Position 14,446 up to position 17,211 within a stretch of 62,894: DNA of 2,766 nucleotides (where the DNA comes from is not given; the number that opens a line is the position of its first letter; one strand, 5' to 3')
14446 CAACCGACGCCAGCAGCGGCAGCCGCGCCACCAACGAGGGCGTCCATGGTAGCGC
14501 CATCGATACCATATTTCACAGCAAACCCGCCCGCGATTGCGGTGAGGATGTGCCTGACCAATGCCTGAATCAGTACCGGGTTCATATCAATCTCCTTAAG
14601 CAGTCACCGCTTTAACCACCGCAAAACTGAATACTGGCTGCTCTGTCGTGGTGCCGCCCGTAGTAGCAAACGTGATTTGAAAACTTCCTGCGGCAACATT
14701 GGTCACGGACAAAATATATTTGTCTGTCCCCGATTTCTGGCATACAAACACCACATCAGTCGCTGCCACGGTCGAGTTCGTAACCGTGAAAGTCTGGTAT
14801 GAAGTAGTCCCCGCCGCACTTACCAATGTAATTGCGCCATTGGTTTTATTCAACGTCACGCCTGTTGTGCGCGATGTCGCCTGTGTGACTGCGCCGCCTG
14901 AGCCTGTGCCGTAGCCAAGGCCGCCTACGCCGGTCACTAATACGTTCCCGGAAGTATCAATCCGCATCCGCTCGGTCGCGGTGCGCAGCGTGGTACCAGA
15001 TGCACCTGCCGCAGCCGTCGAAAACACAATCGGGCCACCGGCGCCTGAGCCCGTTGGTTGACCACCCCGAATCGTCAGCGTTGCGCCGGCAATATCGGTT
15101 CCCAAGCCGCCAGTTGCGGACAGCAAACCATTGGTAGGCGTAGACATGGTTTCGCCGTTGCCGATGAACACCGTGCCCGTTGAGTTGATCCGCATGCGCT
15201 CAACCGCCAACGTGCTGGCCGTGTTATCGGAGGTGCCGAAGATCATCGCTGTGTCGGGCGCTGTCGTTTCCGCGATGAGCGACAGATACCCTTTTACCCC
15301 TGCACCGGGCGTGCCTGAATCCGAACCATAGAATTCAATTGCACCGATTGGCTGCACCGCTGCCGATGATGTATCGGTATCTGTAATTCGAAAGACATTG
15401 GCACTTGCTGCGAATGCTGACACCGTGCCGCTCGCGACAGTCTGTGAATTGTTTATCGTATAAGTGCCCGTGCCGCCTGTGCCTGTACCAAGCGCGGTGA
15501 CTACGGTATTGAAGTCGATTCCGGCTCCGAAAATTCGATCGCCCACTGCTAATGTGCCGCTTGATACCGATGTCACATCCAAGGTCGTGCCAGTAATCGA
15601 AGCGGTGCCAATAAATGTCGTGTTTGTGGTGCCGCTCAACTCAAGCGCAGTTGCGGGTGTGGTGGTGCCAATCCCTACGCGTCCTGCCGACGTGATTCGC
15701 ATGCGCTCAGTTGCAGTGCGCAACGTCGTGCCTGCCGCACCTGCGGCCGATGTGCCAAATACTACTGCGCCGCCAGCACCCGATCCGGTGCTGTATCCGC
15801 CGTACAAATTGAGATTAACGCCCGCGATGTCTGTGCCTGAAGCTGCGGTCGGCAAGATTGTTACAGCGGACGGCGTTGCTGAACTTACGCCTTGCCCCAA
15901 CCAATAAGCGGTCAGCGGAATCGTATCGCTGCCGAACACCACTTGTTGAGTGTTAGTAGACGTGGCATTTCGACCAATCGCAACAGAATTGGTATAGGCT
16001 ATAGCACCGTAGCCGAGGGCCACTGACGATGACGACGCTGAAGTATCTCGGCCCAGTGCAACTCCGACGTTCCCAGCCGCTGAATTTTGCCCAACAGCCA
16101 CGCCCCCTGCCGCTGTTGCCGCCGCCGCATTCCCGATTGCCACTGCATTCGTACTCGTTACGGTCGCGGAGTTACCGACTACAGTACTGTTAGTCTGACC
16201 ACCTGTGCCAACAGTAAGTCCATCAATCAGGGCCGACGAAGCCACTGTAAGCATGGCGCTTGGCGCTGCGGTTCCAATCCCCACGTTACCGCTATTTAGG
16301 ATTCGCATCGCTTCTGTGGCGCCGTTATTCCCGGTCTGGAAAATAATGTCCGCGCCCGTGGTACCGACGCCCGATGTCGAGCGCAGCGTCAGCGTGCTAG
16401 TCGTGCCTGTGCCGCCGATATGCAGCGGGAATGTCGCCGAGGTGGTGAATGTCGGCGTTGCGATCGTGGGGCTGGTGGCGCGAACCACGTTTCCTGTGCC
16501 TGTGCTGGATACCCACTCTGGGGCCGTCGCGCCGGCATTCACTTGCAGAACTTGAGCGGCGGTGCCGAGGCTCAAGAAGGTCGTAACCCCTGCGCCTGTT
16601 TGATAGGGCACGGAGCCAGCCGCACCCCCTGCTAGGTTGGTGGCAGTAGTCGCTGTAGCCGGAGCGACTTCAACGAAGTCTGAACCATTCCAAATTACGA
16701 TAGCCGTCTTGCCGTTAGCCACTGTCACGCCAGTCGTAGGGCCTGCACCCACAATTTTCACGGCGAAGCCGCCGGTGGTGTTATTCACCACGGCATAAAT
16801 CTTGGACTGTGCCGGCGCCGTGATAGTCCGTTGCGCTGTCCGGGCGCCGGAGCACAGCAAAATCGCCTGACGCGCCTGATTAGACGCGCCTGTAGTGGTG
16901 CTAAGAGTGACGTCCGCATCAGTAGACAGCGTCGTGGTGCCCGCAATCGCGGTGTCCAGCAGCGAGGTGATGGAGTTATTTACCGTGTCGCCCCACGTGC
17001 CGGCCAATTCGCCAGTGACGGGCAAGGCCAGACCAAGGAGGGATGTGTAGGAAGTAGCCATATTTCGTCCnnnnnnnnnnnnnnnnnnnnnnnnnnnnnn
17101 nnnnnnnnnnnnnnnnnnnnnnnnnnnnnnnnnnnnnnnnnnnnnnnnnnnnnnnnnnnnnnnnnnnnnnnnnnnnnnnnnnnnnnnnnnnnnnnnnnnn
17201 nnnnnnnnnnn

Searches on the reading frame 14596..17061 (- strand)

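Call 10: search_protein_families(library=phrogs, proteins=[window:14596-17061:-], max_evalue=0.00001)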
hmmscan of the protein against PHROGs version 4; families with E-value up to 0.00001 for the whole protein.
window:14596-17061:- (821 aa): 2 families
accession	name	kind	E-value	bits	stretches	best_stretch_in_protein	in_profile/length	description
phrog_18251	-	unknown function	2.2e-18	67.8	1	669-819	123-282/284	-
phrog_21413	-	unknown function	6e-13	49.3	1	483-560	399-476/595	-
